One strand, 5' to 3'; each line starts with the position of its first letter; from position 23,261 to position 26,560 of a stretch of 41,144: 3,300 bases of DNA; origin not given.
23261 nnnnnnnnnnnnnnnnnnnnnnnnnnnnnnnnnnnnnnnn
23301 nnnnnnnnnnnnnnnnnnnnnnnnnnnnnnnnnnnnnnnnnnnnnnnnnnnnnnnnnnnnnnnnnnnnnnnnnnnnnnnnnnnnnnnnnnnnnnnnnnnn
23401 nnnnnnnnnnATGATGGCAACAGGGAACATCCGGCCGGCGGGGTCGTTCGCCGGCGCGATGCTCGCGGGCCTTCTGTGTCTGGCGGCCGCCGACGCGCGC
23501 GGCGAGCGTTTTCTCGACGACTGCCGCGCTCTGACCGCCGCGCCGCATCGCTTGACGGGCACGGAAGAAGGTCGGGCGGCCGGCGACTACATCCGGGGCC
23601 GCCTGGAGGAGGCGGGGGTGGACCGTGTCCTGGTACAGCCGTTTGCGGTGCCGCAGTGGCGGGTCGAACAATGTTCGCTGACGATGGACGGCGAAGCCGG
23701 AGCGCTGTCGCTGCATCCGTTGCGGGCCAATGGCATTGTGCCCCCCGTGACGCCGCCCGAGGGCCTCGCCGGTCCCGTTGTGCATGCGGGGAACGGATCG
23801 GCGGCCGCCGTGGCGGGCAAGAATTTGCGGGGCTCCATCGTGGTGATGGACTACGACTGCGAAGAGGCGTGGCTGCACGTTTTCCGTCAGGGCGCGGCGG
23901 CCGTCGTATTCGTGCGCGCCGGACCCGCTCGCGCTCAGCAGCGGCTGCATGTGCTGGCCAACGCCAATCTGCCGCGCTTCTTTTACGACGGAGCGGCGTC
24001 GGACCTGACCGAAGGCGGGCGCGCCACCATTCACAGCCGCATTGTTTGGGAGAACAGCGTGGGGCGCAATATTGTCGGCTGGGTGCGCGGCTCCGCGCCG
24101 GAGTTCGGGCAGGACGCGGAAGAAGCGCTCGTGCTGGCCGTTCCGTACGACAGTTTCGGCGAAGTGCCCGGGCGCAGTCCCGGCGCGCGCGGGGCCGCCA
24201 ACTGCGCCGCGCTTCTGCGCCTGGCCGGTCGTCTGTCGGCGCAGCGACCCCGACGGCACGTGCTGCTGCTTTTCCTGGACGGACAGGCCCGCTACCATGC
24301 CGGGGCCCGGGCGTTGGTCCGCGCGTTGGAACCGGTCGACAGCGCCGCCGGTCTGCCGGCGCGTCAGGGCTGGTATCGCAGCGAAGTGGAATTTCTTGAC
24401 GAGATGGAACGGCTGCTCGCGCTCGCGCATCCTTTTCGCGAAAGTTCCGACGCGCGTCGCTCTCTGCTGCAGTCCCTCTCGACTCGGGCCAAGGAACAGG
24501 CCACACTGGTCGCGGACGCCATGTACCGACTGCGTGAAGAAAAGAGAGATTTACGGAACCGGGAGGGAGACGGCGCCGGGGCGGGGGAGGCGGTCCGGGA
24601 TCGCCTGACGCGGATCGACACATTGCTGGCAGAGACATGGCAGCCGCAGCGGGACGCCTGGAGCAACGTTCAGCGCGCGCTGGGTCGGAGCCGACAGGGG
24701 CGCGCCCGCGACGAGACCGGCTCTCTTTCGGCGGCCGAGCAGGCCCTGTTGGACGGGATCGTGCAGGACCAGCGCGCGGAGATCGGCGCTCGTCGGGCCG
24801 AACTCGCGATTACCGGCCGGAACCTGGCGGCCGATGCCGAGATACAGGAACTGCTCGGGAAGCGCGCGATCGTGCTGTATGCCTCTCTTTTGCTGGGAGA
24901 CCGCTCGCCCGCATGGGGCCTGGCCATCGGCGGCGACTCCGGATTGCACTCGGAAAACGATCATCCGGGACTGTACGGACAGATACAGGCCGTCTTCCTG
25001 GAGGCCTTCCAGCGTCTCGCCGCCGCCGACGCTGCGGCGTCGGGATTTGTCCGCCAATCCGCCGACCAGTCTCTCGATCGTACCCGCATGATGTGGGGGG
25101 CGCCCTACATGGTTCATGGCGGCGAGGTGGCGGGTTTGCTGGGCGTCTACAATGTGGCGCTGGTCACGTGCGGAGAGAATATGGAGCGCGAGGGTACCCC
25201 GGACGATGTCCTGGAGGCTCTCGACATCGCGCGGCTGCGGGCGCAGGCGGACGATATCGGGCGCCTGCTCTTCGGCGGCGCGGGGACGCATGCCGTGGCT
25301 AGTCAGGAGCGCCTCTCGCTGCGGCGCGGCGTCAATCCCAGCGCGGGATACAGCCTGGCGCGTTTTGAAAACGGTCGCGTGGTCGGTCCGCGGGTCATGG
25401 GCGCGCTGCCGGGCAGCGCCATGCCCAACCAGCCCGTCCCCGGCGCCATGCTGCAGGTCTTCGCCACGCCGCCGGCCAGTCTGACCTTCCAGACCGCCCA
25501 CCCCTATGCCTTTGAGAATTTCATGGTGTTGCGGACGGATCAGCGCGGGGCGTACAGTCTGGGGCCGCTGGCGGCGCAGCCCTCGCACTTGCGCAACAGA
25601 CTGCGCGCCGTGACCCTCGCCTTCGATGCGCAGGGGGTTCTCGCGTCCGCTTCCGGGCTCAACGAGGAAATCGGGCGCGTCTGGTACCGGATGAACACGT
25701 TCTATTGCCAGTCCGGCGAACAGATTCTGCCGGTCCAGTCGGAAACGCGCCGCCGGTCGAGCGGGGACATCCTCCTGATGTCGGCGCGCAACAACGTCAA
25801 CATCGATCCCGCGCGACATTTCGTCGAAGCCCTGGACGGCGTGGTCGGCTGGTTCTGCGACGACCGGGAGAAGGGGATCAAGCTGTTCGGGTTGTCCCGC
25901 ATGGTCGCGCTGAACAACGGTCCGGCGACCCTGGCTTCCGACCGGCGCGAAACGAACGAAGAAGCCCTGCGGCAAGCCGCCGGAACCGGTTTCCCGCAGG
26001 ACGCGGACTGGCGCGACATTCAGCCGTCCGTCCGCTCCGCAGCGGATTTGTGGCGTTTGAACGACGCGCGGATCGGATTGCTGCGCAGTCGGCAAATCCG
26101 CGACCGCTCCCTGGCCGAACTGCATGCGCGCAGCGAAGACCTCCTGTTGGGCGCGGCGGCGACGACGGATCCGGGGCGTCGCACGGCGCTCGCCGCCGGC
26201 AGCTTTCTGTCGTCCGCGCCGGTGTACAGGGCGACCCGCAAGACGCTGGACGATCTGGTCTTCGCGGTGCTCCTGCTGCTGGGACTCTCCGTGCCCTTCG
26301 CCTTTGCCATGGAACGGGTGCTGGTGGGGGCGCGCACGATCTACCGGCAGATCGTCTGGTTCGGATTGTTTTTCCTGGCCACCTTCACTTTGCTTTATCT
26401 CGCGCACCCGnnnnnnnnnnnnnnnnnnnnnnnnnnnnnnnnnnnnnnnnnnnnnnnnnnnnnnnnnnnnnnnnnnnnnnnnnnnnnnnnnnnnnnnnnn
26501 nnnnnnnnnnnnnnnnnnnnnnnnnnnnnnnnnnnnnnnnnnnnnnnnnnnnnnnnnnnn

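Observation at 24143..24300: The M28-like domain has lost its metal ligands and is probably a pseudo-peptidase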

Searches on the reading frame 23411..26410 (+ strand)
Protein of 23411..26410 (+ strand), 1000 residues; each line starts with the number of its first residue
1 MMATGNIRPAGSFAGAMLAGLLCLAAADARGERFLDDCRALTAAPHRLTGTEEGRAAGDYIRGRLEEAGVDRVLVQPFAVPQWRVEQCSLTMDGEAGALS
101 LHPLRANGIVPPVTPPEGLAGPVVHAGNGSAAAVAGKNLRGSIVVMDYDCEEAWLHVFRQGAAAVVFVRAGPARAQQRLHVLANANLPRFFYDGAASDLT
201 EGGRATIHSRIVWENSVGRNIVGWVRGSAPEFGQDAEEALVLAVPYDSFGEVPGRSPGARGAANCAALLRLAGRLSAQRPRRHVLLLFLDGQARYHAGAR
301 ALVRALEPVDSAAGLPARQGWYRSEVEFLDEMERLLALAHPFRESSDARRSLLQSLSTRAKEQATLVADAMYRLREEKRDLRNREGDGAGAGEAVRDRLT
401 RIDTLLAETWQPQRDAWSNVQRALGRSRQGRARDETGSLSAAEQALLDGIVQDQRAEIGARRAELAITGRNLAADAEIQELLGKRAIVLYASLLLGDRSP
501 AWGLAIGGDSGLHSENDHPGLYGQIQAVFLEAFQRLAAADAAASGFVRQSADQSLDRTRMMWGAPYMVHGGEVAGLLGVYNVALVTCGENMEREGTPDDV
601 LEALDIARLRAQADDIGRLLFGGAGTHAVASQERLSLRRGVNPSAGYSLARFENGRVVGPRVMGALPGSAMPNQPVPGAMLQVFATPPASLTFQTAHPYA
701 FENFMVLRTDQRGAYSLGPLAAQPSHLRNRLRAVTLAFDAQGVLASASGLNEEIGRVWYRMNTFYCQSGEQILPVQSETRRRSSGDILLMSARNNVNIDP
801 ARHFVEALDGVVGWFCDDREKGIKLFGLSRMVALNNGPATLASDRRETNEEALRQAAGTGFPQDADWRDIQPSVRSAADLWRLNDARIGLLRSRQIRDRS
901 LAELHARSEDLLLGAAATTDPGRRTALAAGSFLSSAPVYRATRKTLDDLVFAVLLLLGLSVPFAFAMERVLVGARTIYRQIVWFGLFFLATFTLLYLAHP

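Call 5: search_solved_structures(query=window:23411-26410:+, max_evalue=10, show_alignments=3)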
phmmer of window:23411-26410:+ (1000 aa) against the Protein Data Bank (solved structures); distinct sequences matched with E-value up to 10: 2.
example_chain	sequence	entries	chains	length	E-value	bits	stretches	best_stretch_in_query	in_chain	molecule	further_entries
2ek8_A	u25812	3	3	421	0.0025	19.3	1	38-283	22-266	Aminopeptidase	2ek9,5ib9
3iib_A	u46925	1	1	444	0.0085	17.6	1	41-86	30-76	Peptidase M28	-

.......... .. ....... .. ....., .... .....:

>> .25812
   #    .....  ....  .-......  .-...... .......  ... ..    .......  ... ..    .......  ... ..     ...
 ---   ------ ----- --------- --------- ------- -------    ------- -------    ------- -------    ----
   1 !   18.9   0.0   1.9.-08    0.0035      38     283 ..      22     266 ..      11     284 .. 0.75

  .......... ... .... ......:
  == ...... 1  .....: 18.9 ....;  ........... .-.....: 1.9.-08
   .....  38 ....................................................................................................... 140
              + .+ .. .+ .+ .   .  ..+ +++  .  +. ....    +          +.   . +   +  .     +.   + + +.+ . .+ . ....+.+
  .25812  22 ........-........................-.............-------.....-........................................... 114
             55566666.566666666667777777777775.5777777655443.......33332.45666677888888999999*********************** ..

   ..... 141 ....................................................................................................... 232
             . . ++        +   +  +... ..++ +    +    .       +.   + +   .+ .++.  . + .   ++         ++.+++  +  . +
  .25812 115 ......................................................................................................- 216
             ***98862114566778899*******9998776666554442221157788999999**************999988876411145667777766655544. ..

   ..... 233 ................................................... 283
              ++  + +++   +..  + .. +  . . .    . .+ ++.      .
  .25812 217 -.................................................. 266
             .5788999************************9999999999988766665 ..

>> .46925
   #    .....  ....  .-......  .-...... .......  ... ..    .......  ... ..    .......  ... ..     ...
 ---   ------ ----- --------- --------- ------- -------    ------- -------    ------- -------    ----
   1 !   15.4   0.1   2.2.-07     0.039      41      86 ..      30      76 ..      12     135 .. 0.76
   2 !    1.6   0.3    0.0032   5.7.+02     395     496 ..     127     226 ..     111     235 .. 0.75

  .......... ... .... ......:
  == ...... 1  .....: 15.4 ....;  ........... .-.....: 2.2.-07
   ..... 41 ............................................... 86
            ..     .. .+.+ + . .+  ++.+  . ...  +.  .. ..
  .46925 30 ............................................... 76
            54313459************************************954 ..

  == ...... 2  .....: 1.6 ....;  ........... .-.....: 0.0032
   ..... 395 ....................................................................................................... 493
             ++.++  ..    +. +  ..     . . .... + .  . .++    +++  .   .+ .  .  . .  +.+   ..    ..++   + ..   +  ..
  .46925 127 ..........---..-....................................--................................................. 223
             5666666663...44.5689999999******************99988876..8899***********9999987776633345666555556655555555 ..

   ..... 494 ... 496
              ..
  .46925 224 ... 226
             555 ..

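Call 6: find_homologous_proteins(query=window:23411-26410:+, max_evalue=0.001)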
Query window:23411-26410:+ (1000 aa): 72 proteins with E <= 0.001 among 8000 candidates.
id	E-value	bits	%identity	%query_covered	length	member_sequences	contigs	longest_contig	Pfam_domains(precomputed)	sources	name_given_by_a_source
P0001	0.0e+0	2208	100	100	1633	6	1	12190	PF02687.28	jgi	jgi:hypothetical protein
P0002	0.0e+0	1517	71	98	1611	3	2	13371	PF02687.28,PF04389.23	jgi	jgi:hypothetical protein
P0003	0.0e+0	1038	51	99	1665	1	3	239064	PF02687.28,PF04389.23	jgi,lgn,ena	-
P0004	9.6e-296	1002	49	98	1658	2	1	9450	PF02687.28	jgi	-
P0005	4.8e-293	993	50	99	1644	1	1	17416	PF02687.28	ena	-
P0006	2.1e-265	902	46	66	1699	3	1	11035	PF02687.28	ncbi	-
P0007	1.0e-252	860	45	97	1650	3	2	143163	PF02687.28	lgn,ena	-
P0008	3.7e-249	848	44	97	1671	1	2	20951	PF02687.28,PF04389.23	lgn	-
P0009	8.3e-241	820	45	97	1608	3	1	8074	PF02687.28,PF04389.23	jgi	-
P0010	2.3e-237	809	44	97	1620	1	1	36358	PF02687.28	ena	-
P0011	2.7e-234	799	44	97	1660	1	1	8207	PF02687.28,PF04389.23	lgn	-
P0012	2.2e-232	792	43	99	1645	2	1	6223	PF02687.28,PF04389.23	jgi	-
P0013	8.8e-232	790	45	97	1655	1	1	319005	PF02687.28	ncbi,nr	ncbi:MAG: M28 family peptidase [Lentisphaerae bacterium]|nr:M28 family peptidase [Lentisphaerota bac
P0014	2.4e-231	789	45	97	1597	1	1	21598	PF02687.28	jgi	-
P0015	4.1e-231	788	43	96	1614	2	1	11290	PF02687.28,PF04389.23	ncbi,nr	ncbi:MAG TPA: FtsX-like permease family protein [Sumerlaeia bacterium]|nr:FtsX-like permease family 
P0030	6.9e-218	744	41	97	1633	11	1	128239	PF02687.28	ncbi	-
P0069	1.2e-84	303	30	98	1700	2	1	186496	PF02687.28,PF04389.23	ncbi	-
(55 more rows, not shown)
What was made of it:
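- Databases name some members 'M28 family peptidase' (call 6).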

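Call 16: search_solved_structures(query=A1, max_evalue=1, show_alignments=4)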
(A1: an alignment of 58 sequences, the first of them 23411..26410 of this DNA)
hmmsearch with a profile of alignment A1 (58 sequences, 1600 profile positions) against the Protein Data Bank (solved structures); distinct sequences matched with E-value up to 1: 38.
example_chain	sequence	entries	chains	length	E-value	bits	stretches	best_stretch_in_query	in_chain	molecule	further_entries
2ek8_A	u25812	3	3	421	5.5e-12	47.2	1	27-308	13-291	Aminopeptidase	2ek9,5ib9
6hc6_A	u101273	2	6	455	1.5e-09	39.1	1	36-308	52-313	Aminopeptidase YwaD | Aminopeptidase Y (Arg Lys Leu preference)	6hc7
8kco_A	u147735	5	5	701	2e-05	25.4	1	202-353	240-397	Nicastrin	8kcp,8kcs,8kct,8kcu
5a63_A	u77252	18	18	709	2e-05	25.4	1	202-353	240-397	Nicastrin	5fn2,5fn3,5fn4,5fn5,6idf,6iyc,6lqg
8oqy_A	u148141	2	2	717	2.1e-05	25.4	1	202-353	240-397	Nicastrin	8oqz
5xu1_M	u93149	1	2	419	2.6e-05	25.1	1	1323-1433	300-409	ABC transporter permeae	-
8x52_A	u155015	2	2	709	5.6e-05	23.9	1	208-353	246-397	Nicastrin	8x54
8ac9_A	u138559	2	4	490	0.00019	22.2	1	28-309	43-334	Keratinase KP1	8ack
4uis_A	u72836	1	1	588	0.0002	22.1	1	233-349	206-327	GAMMA-SECRETASE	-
8ac7_B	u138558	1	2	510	0.00021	22.1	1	28-309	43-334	Keratinase KP1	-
8acg_F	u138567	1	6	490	0.00045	20.9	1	28-309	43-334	Keratinase KP1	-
8acr_A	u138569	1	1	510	0.0005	20.8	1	28-309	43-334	Keratinase KP1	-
3iib_A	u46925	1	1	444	0.0027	18.4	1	24-286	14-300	Peptidase M28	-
5nik_J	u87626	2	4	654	0.0085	16.7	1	1298-1381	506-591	Macrolide export ATP-binding/permease protein MacB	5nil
6w6l_5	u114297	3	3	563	0.011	16.3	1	209-380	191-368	Nicalin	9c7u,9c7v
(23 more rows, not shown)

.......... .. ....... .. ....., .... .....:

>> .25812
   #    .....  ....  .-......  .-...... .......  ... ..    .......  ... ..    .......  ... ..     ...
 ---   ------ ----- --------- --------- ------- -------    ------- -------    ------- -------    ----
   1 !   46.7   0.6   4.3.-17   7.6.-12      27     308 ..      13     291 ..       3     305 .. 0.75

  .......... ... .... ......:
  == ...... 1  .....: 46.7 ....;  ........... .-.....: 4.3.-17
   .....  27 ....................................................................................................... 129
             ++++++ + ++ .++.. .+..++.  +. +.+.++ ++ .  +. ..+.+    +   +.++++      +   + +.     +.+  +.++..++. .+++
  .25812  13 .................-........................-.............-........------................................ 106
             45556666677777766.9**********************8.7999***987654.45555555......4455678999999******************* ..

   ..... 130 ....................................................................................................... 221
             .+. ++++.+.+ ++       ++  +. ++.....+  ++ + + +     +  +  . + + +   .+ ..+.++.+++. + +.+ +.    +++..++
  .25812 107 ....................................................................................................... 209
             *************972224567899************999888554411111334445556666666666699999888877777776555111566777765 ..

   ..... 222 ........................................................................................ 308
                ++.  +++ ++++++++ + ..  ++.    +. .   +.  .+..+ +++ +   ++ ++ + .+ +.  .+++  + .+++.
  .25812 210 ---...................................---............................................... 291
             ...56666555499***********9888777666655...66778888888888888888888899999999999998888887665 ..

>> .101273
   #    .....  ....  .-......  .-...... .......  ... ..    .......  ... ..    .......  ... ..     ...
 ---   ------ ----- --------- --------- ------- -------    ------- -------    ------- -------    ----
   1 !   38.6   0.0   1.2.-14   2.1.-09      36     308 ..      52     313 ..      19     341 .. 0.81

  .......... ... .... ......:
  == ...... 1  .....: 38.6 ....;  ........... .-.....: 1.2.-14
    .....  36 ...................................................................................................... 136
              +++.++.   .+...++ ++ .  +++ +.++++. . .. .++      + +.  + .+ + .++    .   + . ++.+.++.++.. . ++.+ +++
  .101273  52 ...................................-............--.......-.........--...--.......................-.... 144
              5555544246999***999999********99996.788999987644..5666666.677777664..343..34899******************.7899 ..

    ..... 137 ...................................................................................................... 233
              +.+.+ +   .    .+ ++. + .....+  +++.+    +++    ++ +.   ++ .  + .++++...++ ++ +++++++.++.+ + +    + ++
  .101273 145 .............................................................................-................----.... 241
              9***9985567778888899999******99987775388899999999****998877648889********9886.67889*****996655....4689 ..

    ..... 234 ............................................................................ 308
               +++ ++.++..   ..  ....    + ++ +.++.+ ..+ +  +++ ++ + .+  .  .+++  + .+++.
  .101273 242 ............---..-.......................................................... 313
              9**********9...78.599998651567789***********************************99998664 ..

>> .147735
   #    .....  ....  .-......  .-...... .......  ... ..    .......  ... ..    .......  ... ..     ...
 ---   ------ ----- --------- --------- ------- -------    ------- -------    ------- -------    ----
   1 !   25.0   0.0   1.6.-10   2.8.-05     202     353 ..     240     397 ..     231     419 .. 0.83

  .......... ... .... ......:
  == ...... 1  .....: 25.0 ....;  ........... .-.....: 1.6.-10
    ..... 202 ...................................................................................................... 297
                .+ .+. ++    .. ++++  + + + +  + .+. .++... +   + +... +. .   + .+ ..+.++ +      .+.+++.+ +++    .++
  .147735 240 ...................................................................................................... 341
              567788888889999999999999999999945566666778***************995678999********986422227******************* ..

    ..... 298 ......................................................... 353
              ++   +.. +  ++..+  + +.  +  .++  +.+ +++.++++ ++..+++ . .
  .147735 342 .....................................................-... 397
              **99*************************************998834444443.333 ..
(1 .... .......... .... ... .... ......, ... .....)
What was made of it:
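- On Peptidase family M28 (clan MH) - fold/homology: Profile against PDB gives 2EK8 5.5e-12 and YwaD 1.5e-9 (call 16).
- On PA (protease-associated) domain insertion: Residues 98-225 align to the PA region of 2EK8 and YwaD (calls 5, 16).
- On Nicastrin / nicalin / TfR-type non-peptidase M28 homologues: Active bacterial enzymes score far better (5.5e-12 against 2e-5; call 16).
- Checked: It also hits nicastrin (2e-5) and nicalin (0.011) (call 16).
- Fold and homology: profile against PDB gives 2EK8 5.5e-12 and YwaD 1.5e-9 (call 16).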

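Call 17: find_encoding_contigs(protein=P0013, flank=10000, max_places=1)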
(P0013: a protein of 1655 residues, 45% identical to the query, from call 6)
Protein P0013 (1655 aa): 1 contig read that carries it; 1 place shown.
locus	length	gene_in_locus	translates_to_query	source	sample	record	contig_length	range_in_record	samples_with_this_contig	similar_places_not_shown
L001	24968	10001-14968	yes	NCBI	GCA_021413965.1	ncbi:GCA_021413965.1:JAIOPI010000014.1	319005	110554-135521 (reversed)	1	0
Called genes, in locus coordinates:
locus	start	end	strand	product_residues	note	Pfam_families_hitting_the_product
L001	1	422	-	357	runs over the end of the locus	PF01208:URO-D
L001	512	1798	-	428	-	PF01408:GFO_IDH_MocA, PF22725:GFO_IDH_MocA_C3 (weak), PF02894:GFO_IDH_MocA_C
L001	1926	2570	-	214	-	PF02607:B12-binding_2, PF02310:B12-binding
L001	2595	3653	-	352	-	PF01208:URO-D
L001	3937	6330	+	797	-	PF20581:DUF6785, PF20580:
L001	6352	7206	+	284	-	-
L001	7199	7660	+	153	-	PF05402:PqqD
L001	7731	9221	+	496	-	PF02687:FtsX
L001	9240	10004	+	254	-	PF00005:ABC_tran, PF02463:SMC_N (faint), PF13304:AAA_21 (faint)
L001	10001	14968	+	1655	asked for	PF02687:FtsX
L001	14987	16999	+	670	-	-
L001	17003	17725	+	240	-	PF02463:SMC_N (faint), PF00005:ABC_tran, PF13304:AAA_21 (faint)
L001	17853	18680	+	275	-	PF00702:Hydrolase, PF13419:HAD_2, PF13242:Hydrolase_like (weak)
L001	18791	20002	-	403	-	PF01841:Transglut_core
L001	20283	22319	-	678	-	PF16334:DUF4964, PF17168:DUF5127, PF16335:GtaA_6_Hairpin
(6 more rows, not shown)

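Call 18: find_encoding_contigs(protein=P0069, flank=10000, max_places=1)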
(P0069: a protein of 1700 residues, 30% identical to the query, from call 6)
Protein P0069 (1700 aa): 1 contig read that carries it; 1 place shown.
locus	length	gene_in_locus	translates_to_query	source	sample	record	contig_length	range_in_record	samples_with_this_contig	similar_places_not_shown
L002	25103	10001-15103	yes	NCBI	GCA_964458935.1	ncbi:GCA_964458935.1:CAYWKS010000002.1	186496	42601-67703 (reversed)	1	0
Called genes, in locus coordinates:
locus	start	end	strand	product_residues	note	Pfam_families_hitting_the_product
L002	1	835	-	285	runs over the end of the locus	PF01261:AP_endonuc_2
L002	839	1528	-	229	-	-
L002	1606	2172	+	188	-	PF04079:SMC_ScpB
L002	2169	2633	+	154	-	-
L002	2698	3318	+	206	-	PF00406:ADK, PF13207:AAA_17, PF13238:AAA_18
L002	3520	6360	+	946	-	PF20581:DUF6785, PF20580:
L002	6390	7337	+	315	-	-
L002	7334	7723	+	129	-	PF05402:PqqD (weak)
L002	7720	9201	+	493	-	PF02687:FtsX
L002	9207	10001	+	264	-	PF00005:ABC_tran, PF02463:SMC_N (faint)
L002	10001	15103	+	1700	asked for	PF04389:Peptidase_M28 (weak), PF02687:FtsX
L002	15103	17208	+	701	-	-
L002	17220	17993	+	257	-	PF02463:SMC_N (weak), PF00005:ABC_tran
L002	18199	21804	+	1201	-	PF01855:POR_N, PF17147:PFOR_II, PF01558:POR, PF10371:EKR, PF12838:Fer4_7, PF13237:Fer4_10, PF13484:Fer4_16, PF02775:TPP_enzyme_C, +5 more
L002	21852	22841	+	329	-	PF01180:DHO_dh, PF01207:Dus (faint)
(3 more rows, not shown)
